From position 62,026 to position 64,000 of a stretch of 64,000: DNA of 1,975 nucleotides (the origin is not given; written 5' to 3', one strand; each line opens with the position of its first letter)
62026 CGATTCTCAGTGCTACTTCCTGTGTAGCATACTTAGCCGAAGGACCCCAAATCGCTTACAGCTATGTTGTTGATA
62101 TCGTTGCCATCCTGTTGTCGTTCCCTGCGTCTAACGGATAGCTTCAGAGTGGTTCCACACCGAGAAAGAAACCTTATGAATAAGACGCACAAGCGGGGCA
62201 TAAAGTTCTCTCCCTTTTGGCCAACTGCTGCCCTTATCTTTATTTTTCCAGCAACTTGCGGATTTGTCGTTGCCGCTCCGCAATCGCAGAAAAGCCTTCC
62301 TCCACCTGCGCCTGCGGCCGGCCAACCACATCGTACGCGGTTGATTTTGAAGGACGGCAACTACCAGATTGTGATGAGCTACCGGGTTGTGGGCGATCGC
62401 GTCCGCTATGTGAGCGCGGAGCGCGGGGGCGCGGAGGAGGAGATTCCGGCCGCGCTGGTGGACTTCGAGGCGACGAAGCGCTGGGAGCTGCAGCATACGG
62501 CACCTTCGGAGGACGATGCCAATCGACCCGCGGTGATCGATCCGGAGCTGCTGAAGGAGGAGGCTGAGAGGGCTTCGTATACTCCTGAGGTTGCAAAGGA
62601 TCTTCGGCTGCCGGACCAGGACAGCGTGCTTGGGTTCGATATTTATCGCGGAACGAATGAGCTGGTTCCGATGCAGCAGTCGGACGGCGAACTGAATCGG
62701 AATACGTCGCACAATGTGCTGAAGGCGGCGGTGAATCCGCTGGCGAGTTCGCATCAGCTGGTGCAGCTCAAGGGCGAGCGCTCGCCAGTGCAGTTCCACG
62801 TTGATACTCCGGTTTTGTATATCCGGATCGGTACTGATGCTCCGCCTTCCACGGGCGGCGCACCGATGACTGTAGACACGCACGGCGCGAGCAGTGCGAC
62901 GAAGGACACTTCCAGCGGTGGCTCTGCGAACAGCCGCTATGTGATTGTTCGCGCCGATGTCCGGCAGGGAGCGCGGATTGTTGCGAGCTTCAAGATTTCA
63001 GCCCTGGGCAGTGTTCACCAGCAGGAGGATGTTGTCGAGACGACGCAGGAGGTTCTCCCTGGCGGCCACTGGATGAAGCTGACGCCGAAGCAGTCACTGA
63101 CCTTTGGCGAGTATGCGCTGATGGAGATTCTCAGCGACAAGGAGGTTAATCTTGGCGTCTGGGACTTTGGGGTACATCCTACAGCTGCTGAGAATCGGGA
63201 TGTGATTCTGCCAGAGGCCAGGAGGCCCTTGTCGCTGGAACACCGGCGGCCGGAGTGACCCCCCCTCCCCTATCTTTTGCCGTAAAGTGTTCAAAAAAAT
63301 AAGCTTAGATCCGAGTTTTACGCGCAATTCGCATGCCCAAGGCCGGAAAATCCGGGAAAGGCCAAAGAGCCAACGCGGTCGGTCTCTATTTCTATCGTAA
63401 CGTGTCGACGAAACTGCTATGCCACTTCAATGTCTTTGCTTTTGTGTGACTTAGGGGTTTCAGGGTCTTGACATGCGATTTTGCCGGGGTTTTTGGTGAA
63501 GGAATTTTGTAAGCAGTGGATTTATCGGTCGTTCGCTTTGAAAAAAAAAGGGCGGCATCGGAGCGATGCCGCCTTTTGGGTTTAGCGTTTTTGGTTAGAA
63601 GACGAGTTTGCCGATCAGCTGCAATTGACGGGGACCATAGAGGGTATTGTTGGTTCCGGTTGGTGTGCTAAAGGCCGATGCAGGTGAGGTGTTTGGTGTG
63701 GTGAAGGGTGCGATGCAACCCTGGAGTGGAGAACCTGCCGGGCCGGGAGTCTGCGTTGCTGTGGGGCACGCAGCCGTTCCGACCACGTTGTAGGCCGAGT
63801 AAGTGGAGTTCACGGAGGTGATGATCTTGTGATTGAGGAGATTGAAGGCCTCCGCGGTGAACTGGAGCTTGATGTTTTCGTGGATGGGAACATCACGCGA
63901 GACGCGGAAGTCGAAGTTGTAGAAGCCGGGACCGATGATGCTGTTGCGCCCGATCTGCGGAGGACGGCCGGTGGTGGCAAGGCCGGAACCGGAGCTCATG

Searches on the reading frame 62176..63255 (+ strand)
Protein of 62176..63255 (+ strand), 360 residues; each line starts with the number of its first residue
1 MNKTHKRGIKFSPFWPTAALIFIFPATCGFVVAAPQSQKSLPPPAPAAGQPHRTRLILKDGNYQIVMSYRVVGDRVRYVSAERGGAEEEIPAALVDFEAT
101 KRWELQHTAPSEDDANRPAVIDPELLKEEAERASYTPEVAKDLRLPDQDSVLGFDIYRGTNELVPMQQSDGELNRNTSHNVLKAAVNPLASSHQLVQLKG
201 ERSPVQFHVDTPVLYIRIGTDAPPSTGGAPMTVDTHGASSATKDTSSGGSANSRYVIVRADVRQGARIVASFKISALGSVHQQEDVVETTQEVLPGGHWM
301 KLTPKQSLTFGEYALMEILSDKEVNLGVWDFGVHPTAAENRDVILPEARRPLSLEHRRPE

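Call 64: find_homologous_proteins(query=window:62176-63255:+, max_evalue=1e-40)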
Query seq(360 aa) (360 aa): 2848 proteins with E <= 1e-40 among 8000 candidates; the best 120 are listed.
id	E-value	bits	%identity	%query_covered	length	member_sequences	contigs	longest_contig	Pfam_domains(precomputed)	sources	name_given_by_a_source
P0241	3.3e-239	811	100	100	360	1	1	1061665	-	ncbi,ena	-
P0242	1.3e-217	740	90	100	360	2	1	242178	-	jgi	jgi:hypothetical protein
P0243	5.7e-201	685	85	100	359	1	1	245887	-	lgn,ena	-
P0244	7.7e-194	662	83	100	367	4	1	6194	-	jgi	jgi:hypothetical protein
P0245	4.7e-187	639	81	100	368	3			-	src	-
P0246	1.6e-183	628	78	100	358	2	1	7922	-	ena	-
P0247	8.5e-178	609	84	90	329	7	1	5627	-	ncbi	ncbi:MAG TPA: hypothetical protein VF214_00990, partial [Edaphobacter sp.]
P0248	3.0e-176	604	78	100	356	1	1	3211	-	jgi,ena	-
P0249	1.2e-170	586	75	100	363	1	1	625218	-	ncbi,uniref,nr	ncbi:hypothetical protein [Edaphobacter bradus]|uniref:hypothetical protein n=1 Tax=Edaphobacter bra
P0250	1.0e-169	582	76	98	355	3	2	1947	-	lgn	-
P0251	7.2e-168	576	74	100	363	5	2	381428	-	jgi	jgi:hypothetical protein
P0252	3.3e-167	574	74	98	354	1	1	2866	-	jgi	jgi:hypothetical protein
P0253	2.4e-163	562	72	100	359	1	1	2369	-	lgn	-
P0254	2.8e-161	555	70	100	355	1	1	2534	-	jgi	jgi:hypothetical protein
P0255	6.1e-159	547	70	100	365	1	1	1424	-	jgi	jgi:hypothetical protein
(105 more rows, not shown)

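Call 65: find_encoding_contigs(protein=P0242, flank=10000, max_places=2)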
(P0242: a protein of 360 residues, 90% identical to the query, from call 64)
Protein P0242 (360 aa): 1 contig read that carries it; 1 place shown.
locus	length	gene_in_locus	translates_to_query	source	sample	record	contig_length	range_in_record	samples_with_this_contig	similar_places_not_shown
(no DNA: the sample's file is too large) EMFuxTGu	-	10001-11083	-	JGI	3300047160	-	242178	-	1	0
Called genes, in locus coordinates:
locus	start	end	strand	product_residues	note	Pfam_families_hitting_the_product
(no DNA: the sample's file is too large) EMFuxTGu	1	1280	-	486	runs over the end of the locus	PF01743:PolyA_pol, PF12627:PolyA_pol_RNAbd, PF01966:HD, PF13735:tRNA_NucTran2_2 (weak)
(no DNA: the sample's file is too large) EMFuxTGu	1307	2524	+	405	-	PF00814:TsaD, PF22521:HypF_C_2 (faint)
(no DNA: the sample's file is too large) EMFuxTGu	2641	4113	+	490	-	PF01406:tRNA-synt_1e, PF01921:tRNA-synt_1f (faint), PF09334:tRNA-synt_1g (faint), PF09190:DALR_2 (weak), PF23493:CysS_C (weak)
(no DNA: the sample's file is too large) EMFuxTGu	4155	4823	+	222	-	-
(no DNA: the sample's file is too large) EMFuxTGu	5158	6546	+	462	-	PF00202:Aminotran_3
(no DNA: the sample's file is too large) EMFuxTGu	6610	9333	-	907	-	PF13620:CarboxypepD_reg, PF13715:CarbopepD_reg_2, PF07715:Plug (weak)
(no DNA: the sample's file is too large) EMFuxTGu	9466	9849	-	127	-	-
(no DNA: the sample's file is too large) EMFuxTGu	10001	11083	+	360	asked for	-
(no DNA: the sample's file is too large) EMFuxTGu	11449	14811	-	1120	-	PF13620:CarboxypepD_reg, PF25183:OMP_b-brl_4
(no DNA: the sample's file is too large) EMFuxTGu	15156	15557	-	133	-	PF09996:DUF2237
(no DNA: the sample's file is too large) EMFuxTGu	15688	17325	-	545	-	PF00005:ABC_tran, PF02367:TsaE (faint), PF02463:SMC_N (faint), PF13476:AAA_23 (faint), PF13555:AAA_29 (faint), PF13304:AAA_21 (faint), PF12848:ABC_tran_Xtn, PF00005:ABC_tran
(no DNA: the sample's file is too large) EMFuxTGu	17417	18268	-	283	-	PF00775:Dioxygenase_C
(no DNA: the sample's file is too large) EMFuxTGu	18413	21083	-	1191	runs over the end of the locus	PF13620:CarboxypepD_reg, PF13715:CarbopepD_reg_2, PF17210:SdrD_B (weak), PF17802:SpaA (weak), PF22904:NOMO1-like_2nd, PF25183:OMP_b-brl_4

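Call 66: find_encoding_contigs(protein=P0243, flank=10000, max_places=2)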
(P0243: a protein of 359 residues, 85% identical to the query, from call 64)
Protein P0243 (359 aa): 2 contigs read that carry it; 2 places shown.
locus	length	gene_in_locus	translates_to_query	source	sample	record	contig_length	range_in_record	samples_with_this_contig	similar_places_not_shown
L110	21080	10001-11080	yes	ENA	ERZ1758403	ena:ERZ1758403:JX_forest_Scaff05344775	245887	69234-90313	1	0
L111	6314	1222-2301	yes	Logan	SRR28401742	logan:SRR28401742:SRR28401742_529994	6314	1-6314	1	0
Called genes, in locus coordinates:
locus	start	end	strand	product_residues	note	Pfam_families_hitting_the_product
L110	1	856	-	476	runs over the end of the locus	PF01743:PolyA_pol, PF12627:PolyA_pol_RNAbd, PF01966:HD, PF13735:tRNA_NucTran2_2 (weak)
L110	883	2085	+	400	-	PF00814:TsaD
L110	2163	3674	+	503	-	PF01406:tRNA-synt_1e, PF01921:tRNA-synt_1f (faint), PF09334:tRNA-synt_1g (faint), PF09190:DALR_2, PF23493:CysS_C (weak)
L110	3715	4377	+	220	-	-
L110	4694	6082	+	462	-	PF00202:Aminotran_3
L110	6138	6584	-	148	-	PF03203:MerC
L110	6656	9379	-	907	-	PF13620:CarboxypepD_reg, PF13715:CarbopepD_reg_2, PF07715:Plug (weak)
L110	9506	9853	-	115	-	-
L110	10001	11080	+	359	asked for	-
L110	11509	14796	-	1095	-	PF13620:CarboxypepD_reg, PF25183:OMP_b-brl_4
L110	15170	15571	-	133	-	PF09996:DUF2237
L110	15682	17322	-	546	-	PF00005:ABC_tran, PF02367:TsaE (faint), PF02463:SMC_N (faint), PF03193:RsgA_GTPase (faint), PF13476:AAA_23 (faint), PF13555:AAA_29 (faint), PF12848:ABC_tran_Xtn, PF00005:ABC_tran, +3 more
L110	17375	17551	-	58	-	-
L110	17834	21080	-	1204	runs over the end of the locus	PF13620:CarboxypepD_reg, PF13715:CarbopepD_reg_2, PF17210:SdrD_B (weak), PF22904:NOMO1-like_2nd (weak), PF25183:OMP_b-brl_4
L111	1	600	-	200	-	?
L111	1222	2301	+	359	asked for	-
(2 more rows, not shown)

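Call 76: list_cluster_members(proteins=[P0241])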
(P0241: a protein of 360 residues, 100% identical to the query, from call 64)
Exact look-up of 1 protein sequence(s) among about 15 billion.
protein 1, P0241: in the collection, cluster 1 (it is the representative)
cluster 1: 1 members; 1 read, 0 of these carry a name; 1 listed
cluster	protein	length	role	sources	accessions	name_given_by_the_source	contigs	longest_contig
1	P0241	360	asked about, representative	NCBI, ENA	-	-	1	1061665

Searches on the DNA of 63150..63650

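Call 13: search_rna_families(source=window, start=63150, end=63650, threshold=evalue, max_evalue=10)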
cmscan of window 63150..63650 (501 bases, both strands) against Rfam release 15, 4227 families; matches with E-value up to 10: 12.
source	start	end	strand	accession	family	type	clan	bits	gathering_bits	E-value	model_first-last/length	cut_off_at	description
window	63538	63650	-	RF00558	L20_leader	Cis-reg; leader;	-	21.5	58.7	0.073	37-127/127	5'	Ribosomal protein L20 leader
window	63503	63586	+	RF02029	sraA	Gene; sRNA;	-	16.5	56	8.1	1-95/95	no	sraA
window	63542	63603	-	RF00506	Thr_leader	Cis-reg; leader;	-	16.1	55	2.1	1-118/118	no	Threonine operon leader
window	63484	63576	+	RF02601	BASRCI337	Gene; sRNA;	-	15.8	229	0.15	1-191/191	no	Brucella sRNA CI337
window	63536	63623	-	RF00519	suhB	Gene; sRNA;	CL00108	15.6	41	1.2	1-77/77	no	Makes More Granules Regulator RNA (mmgR)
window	63529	63594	+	RF00639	mir-515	Gene; miRNA;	CL00096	15.3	68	5.4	1-87/87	no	mir-515 microRNA precursor family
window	63199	63285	-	RF02158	NPPA-AS1_3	Gene; lncRNA;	-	15.1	55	0.58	1-108/108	no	NPPA antisense RNA 1 conserved region 3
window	63558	63614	+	RF00325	SNORD53_SNORD92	Gene; snRNA; snoRNA; CD-box;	CL00063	14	46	8.2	1-78/78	no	Small nucleolar RNA SNORD53/SNORD92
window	63501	63576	+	RF01472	rli40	Gene; sRNA;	-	13.4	100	0.58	1-263/263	no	Listeria sRNA rli40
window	63543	63598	-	RF01489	sbrA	Gene; sRNA;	-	13.2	45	8.2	1-71/71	no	Listeria sRNA sbrA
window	63536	63555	+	RF01100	PK-BYV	Cis-reg;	-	12.5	50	8.7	1-40/40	no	3'-terminal pseudoknot in BYV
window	63539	63650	+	RF01808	MicX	Gene; sRNA;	-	11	75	8.8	1-122/194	3'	MicX Vibrio cholerae sRNA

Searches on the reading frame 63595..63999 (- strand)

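Call 97: search_protein_families(library=pfam, proteins=[window:63595-63999:-], max_evalue=0.001)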
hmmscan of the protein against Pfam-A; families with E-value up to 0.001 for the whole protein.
window:63595-63999:- (134 aa): 1 family
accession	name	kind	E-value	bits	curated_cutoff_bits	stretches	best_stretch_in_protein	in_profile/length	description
PF25183.1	OMP_b-brl_4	-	1.4e-12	47.3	30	1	15-75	765-826/838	Outer membrane beta barrel domain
